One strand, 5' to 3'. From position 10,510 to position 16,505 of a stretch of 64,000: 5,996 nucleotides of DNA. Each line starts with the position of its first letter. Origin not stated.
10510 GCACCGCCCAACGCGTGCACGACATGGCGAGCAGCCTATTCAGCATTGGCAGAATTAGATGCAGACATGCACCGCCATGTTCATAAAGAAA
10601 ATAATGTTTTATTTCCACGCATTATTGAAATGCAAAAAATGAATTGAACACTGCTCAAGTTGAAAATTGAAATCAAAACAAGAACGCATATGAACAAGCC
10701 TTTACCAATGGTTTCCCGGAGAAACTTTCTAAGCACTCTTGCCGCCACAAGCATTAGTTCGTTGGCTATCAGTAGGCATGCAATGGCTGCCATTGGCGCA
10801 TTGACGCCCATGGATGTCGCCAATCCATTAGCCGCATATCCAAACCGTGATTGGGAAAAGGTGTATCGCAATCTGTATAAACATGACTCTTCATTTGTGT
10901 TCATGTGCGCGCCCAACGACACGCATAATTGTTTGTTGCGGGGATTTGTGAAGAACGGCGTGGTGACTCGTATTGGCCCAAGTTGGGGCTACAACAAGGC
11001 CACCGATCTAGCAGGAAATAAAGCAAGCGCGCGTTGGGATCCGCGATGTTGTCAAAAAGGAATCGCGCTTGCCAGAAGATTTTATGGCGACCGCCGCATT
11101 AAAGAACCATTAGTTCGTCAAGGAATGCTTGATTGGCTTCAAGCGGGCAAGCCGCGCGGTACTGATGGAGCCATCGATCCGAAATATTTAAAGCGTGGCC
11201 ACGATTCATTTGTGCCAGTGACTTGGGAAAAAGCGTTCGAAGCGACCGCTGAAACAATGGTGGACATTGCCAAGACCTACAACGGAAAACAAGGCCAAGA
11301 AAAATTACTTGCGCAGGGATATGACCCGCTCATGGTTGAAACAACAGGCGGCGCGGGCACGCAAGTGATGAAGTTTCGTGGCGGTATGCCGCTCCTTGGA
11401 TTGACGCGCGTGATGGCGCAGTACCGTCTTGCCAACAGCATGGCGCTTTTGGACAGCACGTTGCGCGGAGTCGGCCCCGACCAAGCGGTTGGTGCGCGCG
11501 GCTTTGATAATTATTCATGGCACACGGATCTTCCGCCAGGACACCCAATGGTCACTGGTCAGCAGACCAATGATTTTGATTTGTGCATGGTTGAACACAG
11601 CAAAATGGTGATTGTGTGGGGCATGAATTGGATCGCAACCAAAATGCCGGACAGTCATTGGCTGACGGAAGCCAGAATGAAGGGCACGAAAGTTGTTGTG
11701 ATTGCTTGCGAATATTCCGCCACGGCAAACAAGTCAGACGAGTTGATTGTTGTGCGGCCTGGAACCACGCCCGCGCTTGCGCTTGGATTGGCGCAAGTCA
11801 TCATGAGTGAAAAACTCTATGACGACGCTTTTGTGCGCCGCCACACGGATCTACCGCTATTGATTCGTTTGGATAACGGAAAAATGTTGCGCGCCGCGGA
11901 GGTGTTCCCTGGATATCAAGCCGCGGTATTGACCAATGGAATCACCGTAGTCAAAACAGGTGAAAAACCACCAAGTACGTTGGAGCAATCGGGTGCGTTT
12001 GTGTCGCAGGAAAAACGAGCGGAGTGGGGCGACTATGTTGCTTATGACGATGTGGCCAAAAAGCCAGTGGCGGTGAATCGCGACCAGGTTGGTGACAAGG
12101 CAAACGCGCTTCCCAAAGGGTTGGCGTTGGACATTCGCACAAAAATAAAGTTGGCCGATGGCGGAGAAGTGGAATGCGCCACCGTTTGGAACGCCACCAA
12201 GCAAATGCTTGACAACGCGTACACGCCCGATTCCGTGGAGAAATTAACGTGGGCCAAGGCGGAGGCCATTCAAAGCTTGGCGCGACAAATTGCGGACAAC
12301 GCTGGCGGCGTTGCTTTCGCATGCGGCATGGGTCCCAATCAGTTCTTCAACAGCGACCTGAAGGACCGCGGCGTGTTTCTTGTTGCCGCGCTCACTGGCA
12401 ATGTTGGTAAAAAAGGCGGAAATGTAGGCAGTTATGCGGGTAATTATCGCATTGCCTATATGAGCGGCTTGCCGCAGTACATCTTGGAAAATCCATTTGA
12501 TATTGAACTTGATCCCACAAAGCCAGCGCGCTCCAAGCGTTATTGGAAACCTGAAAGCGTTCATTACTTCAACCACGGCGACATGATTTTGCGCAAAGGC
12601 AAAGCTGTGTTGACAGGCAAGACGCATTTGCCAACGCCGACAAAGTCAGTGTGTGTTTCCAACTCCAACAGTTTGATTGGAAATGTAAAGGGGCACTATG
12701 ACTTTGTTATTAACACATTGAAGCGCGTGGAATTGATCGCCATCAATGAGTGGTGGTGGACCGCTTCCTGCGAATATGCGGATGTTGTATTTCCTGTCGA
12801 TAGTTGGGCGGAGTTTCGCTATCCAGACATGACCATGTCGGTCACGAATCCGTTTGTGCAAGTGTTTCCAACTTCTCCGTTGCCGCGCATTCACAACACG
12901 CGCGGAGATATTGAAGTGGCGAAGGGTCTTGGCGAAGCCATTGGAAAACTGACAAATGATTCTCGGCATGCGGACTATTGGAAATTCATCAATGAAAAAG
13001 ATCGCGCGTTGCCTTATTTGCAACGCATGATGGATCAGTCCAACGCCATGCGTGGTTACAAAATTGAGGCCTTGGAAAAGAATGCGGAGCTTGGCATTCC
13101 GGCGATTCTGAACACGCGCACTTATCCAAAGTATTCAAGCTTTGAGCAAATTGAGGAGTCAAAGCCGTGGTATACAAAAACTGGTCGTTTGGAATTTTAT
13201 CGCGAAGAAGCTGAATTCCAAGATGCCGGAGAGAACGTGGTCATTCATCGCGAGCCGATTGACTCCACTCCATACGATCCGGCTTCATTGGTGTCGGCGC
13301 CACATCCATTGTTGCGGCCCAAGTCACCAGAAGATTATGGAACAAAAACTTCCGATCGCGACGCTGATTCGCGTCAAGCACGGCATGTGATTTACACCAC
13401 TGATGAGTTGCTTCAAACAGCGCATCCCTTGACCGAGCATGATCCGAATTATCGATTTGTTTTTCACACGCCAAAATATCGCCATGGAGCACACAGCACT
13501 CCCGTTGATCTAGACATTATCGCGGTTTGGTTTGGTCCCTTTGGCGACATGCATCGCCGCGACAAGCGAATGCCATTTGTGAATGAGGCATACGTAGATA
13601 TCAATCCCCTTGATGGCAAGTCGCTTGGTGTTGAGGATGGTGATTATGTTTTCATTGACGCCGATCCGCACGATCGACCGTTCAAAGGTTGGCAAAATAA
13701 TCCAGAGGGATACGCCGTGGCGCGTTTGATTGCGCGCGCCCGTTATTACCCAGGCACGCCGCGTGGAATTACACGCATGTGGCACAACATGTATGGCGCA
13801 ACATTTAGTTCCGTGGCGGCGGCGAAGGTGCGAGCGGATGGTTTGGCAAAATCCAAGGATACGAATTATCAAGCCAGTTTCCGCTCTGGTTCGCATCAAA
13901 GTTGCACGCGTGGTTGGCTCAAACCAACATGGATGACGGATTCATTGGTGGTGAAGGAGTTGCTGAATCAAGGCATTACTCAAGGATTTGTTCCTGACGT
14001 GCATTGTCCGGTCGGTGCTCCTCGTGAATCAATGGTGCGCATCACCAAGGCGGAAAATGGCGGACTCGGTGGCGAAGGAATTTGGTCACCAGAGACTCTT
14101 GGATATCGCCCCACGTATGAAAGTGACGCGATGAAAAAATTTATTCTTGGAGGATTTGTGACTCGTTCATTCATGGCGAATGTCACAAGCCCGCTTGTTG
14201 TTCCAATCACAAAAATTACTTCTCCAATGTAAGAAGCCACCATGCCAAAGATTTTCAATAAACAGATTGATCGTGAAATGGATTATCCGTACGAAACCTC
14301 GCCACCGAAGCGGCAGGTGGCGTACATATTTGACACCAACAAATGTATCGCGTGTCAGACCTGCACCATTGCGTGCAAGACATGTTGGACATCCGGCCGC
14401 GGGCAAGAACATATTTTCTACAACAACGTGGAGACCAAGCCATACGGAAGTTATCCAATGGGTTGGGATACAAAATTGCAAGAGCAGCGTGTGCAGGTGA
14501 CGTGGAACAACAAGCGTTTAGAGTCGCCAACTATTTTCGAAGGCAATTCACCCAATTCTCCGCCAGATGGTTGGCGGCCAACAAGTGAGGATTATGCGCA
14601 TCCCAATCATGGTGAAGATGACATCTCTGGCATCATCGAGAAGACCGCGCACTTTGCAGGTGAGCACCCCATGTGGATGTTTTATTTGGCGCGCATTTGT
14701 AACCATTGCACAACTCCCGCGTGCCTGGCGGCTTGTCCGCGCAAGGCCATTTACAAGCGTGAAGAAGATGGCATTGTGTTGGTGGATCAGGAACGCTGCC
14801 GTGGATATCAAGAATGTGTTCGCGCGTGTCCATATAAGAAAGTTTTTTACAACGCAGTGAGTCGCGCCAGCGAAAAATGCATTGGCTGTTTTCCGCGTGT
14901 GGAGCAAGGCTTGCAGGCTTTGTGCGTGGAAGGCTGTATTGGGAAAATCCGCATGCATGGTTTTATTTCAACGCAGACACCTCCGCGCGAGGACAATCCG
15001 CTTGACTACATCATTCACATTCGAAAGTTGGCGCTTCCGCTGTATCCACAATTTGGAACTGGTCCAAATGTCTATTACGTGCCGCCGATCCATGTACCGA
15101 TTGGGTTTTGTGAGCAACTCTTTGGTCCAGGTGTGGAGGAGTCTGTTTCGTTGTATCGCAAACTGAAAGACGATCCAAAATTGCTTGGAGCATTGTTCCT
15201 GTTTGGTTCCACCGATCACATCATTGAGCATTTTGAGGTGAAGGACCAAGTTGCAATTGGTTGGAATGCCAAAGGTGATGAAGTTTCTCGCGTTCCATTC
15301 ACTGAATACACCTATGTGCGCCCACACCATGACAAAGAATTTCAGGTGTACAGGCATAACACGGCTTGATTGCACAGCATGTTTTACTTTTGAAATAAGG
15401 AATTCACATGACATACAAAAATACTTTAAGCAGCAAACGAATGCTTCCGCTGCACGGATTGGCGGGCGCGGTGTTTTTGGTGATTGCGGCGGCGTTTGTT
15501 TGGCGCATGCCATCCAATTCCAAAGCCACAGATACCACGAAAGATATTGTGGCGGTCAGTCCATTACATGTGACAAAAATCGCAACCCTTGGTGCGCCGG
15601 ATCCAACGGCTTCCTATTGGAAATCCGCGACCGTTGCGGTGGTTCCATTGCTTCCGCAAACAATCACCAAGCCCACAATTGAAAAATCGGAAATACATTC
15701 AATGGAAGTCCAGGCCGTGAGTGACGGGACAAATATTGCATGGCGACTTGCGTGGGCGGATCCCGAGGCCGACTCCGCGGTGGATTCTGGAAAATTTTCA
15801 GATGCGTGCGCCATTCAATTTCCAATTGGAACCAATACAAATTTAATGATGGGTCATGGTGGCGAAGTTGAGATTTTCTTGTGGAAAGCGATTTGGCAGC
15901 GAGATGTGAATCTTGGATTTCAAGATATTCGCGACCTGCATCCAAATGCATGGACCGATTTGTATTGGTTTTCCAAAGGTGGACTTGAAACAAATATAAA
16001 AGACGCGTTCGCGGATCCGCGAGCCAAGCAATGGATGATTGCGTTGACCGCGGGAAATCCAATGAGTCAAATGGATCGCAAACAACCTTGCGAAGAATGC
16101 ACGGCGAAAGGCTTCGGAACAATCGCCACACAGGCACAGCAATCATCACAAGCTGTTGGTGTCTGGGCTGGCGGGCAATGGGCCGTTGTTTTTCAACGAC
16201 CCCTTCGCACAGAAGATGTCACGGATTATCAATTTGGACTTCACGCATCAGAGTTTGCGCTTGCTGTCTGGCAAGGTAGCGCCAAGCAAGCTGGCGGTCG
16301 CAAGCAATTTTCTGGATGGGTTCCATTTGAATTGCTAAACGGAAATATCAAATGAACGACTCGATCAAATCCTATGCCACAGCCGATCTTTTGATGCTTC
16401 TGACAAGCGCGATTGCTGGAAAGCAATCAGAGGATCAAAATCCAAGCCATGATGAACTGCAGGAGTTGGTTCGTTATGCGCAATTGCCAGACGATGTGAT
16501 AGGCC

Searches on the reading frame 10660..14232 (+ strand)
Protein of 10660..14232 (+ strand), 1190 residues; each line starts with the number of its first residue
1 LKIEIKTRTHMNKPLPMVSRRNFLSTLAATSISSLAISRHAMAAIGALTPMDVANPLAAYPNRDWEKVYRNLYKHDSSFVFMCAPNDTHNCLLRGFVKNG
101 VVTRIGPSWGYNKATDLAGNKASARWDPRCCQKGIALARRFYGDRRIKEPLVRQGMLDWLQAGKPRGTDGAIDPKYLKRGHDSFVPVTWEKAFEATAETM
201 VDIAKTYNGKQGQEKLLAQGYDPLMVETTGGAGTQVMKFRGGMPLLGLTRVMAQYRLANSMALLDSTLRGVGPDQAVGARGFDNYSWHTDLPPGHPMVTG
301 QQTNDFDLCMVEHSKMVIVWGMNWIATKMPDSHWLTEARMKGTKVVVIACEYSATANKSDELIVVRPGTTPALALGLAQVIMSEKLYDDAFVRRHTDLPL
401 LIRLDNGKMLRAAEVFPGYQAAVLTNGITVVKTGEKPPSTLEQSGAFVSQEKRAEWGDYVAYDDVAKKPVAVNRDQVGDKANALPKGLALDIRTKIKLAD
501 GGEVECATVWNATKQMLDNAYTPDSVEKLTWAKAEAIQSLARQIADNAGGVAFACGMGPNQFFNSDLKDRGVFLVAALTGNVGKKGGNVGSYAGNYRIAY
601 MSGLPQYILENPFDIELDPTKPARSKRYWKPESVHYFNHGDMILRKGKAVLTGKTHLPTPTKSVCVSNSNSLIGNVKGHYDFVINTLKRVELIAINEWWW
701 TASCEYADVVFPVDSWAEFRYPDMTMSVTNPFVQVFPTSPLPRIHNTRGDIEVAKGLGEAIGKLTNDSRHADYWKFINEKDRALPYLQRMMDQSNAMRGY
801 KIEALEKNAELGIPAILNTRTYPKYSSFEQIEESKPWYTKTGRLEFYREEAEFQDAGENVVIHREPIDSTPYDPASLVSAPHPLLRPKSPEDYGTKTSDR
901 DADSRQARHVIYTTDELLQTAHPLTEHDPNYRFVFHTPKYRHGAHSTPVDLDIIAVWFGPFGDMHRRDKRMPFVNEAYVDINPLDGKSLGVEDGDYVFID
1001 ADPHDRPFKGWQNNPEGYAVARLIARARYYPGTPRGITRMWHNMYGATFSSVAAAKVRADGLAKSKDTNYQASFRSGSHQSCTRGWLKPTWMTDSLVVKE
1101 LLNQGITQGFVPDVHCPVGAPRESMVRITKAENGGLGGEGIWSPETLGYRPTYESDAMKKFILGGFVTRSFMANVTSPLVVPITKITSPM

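Call 5: search_protein_families(library=pfam, proteins=[window:10660-14232:+], max_evalue=0.01)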
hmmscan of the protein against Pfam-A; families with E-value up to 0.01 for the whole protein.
window:10660-14232:+ (1190 aa): 1 family
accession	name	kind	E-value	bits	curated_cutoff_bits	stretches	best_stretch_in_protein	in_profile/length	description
PF00384.28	Molybdopterin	-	1.7e-22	80.4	24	2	277-719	67-316/353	Molybdopterin oxidoreductase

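Call 6: search_protein_families(library=ncbifam, proteins=[window:10660-14232:+], max_evalue=0.01)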
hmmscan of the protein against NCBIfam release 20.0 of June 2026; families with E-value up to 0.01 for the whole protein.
window:10660-14232:+ (1190 aa): 22 families
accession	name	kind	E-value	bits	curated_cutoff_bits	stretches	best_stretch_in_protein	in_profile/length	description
TIGR03479.1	DMSO_red_II_alp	subfamily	7e-90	302.3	984.75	2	277-870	188-776/913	molybdopterin-dependent oxidoreductase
TIGR01580.1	narG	equivalog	4.1e-49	167.1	1084.15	3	278-436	210-372/1235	nitrate reductase subunit alpha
NF042978.1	EthbenzDh_ebdA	equivalog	9.9e-44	149.3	2000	3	313-418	246-351/977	ethylbenzene dehydrogenase subunit alpha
TIGR02166.1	dmsA_ynfE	subfamily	1.1e-35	123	777.7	3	520-850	330-636/794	DMSO/selenate family reductase complex A subunit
TIGR01591.1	Fdh-alpha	equivalog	6.9e-33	113.6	666.25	2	514-788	245-505/672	formate dehydrogenase subunit alpha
TIGR00509.1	bisC_fam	subfamily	5.9e-26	90.9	1017.55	3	526-850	283-594/772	molybdopterin guanine dinucleotide-containing S/N-oxide reductase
NF041885.1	selenate_YnfE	exception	1.8e-25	89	1675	2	520-713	337-516/805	selenate/tellurate reductase subunit YnfE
NF011566.1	PRK14990.1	exception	3.5e-25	88.2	1600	2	520-714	350-530/814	dimethylsulfoxide reductase subunit A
NF012032.0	PRK15488.1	equivalog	3.9e-25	88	694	2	301-396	183-281/759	thiosulfate reductase PhsA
NF041884.1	selenate_YnfF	exception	4.7e-25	87.6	1650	2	520-713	330-509/798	selenate/tellurate reductase subunit YnfF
NF011682.0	PRK15102.1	equivalog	9.4e-16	57.1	909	1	521-777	331-584/829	trimethylamine-N-oxide reductase TorA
TIGR02164.1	torA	equivalog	9.1e-15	53.8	1465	1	521-765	327-568/824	trimethylamine-N-oxide reductase TorA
NF047855.1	AssmNtatRedNasC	equivalog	4.3e-13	48.4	1100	1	309-396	176-263/708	assimilatory nitrate reductase catalytic subunit NasC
NF041513.1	formate_DH_Act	exception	1.5e-12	46.2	1400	1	311-602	210-482/1067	formate dehydrogenase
TIGR01553.1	formate-DH-alph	equivalog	1.3e-10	39.8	814.2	1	310-405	218-313/1009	formate dehydrogenase-N subunit alpha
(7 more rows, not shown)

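Call 52: search_solved_structures(query=window:10660-14229:+, max_evalue=1e-10)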
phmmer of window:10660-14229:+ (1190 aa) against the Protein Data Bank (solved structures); distinct sequences matched with E-value up to 1e-10: 12.
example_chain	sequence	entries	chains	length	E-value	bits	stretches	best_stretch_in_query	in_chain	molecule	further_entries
7b04_B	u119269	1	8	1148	4.5e-254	849.1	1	18-1167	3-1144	Nitrite oxidoreductase subunit A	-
4ydd_A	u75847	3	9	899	1.1e-47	165.5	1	277-873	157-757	DMSO reductase family type II enzyme, molybdopterin subunit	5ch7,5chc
5e7o_A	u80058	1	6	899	2.6e-47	164.3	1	277-873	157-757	DMSO reductase family type II enzyme, molybdopterin subunit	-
3ir5_A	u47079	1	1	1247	4.7e-44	153.5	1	61-415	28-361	Respiratory nitrate reductase 1 alpha chain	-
3ir6_A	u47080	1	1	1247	9.7e-43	149.1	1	276-415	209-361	Respiratory nitrate reductase 1 alpha chain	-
3egw_A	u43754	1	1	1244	1.8e-42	148.2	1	276-415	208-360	Respiratory nitrate reductase 1 alpha chain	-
1r27_A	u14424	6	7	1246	1.9e-42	148.2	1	276-415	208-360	Respiratory nitrate reductase 1 alpha chain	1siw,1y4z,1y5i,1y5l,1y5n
1q16_A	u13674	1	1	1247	1.9e-42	148.2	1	276-415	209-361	Respiratory nitrate reductase 1 alpha chain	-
3ir7_A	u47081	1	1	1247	3e-42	147.5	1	276-415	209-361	Respiratory nitrate reductase 1 alpha chain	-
2ivf_A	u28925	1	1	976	2.3e-34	121.4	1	314-418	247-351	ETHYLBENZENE DEHYDROGENASE ALPHA-SUBUNIT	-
9t1s_L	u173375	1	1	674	1e-15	59.7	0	513-734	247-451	formate dehydrogenase (coenzyme F420)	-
1aa6_A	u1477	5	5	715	3.2e-13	51.4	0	519-719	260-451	FORMATE DEHYDROGENASE H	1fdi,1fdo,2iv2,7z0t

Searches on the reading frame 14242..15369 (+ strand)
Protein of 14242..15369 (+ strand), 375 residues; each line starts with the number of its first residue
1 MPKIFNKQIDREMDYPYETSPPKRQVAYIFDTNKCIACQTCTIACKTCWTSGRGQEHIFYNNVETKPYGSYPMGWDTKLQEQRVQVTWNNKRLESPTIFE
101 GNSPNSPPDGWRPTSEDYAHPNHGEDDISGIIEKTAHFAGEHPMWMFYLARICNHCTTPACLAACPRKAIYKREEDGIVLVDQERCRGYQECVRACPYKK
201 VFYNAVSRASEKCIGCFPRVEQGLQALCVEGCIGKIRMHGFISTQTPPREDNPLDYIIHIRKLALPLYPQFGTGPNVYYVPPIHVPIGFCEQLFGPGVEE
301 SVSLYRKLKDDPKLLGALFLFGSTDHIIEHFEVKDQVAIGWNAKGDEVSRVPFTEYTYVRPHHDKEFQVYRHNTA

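Call 5: search_protein_families(library=pfam, proteins=[window:14242-15369:+], max_evalue=0.01)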
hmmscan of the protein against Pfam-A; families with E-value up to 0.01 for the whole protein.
window:14242-15369:+ (375 aa): 9 families
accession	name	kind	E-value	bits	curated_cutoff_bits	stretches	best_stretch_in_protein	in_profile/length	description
PF13247.11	Fer4_11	-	6.7e-32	110.1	26.2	1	146-240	3-98/100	4Fe-4S dicluster domain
PF12838.12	Fer4_7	-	4.2e-10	40.4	27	1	153-199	2-51/52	4Fe-4S dicluster domain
PF13237.11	Fer4_10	-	1.1e-09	38.5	25.5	1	150-197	6-53/53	4Fe-4S dicluster domain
PF12797.12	Fer4_2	-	9.8e-07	28.8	24.5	1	29-46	4-21/22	4Fe-4S binding domain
PF13187.11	Fer4_9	-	1.1e-05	25.8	27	1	153-199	2-50/52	4Fe-4S dicluster domain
PF12837.12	Fer4_6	-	0.00036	20.8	25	0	30-46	4-20/24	4Fe-4S binding domain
PF25160.1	LdpA_Fe-S-bd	-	0.0021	18.3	27.6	1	155-201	4-43/49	LdpA Fe-S cluster-binding domain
PF14697.11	Fer4_21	-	0.0032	18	35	1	153-199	8-54/59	4Fe-4S dicluster domain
PF00037.32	Fer4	-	0.0069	16.6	21.1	1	28-46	1-19/24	4Fe-4S binding domain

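Call 6: search_protein_families(library=ncbifam, proteins=[window:14242-15369:+], max_evalue=0.01)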
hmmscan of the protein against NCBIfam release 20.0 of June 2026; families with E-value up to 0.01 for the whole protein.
window:14242-15369:+ (375 aa): 43 families (the best 25 are shown)
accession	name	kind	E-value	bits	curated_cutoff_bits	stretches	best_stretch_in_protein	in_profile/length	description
TIGR03478.1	DMSO_red_II_bet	subfamily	8e-82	274.7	480.7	1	23-286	1-258/321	DMSO reductase family type II enzyme, iron-sulfur subunit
NF042979.1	EthbenzDh_ebdB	equivalog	2.6e-68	230.5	740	1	22-285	17-280/354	ethylbenzene dehydrogenase subunit beta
TIGR01660.1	narH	equivalog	3.2e-60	203.9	524.05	3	143-242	173-272/492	nitrate reductase subunit beta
NF011569.0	PRK14993.1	equivalog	1.2e-33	116.6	416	2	147-280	94-222/244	tetrathionate reductase subunit TtrB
TIGR02951.1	DMSO_dmsB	equivalog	2.9e-30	105.4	214.1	2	141-240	52-151/161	DMSO/selenate family reductase complex B subunit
NF041715.1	arsenate_red_ArrB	equivalog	8.6e-27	94.2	450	2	138-205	41-108/233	arsenate respiratory reductase iron-sulfur subunit ArrB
TIGR03149.1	cyt_nit_nrfC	equivalog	2.3e-24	86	377.6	1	139-246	79-188/225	cytochrome c nitrite reductase Fe-S protein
NF045797.1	DsrO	equivalog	6.5e-22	78.1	200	1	137-237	87-198/235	sulfate reduction electron transfer complex DsrMKJOP subunit DsrO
NF008134.0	PRK10882.1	equivalog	3.5e-17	62.5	263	2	147-234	107-200/329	hydrogenase 2 operon protein HybA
TIGR01582.1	FDH-beta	equivalog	1.1e-15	57.5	334.7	1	150-240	90-180/283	formate dehydrogenase subunit beta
NF045715.1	sulf_resp_HmcB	equivalog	2.5e-15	56.4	420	1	147-234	101-190/307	sulfate respiration complex iron-sulfur protein HmcB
NF007382.0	PRK09898.1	equivalog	4.3e-14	52.5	213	1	147-217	117-187/208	ferredoxin-like protein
NF038355.1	FDH3_beta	equivalog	2.6e-11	43.9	240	1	152-203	53-103/180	formate dehydrogenase FDH3 subunit beta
NF007658.0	PRK10330.1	equivalog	1.2e-08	34.6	260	1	150-200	55-103/181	electron transport protein HydN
NF045766.1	PhenlGlyoxDHPadI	equivalog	3.6e-07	29.3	700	1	149-217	52-119/443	NADH-dependent phenylglyoxylate dehydrogenase subunit beta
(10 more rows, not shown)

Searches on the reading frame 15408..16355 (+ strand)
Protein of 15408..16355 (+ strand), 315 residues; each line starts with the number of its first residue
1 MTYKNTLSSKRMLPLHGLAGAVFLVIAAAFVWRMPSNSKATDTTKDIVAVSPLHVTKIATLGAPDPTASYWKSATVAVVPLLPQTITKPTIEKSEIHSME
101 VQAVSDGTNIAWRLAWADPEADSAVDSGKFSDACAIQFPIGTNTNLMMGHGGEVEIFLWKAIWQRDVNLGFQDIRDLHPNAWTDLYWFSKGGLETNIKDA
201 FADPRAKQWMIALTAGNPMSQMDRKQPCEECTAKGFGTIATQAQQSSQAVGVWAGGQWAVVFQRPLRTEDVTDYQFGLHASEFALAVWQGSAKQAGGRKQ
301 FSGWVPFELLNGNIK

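Call 5: search_protein_families(library=pfam, proteins=[window:15408-16355:+], max_evalue=0.01)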
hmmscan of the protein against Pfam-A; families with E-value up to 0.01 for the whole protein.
window:15408-16355:+ (315 aa): 1 family
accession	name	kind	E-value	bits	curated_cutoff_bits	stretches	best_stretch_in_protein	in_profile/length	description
PF09459.16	EB_dh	-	1.9e-23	84.2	33.3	1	69-299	2-235/236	Ethylbenzene dehydrogenase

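Call 6: search_protein_families(library=ncbifam, proteins=[window:15408-16355:+], max_evalue=0.01)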
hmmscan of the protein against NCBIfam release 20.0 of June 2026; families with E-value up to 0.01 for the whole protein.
window:15408-16355:+ (315 aa): 2 families
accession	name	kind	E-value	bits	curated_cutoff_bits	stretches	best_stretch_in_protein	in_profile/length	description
TIGR03477.1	DMSO_red_II_gam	subfamily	4.3e-33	114.4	169.85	2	64-162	13-116/206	DMSO reductase family type II enzyme, heme b subunit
NF042980.1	EthbenzDh_ebdC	equivalog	1.9e-18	66.7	400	2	78-185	33-149/214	ethylbenzene dehydrogenase subunit gamma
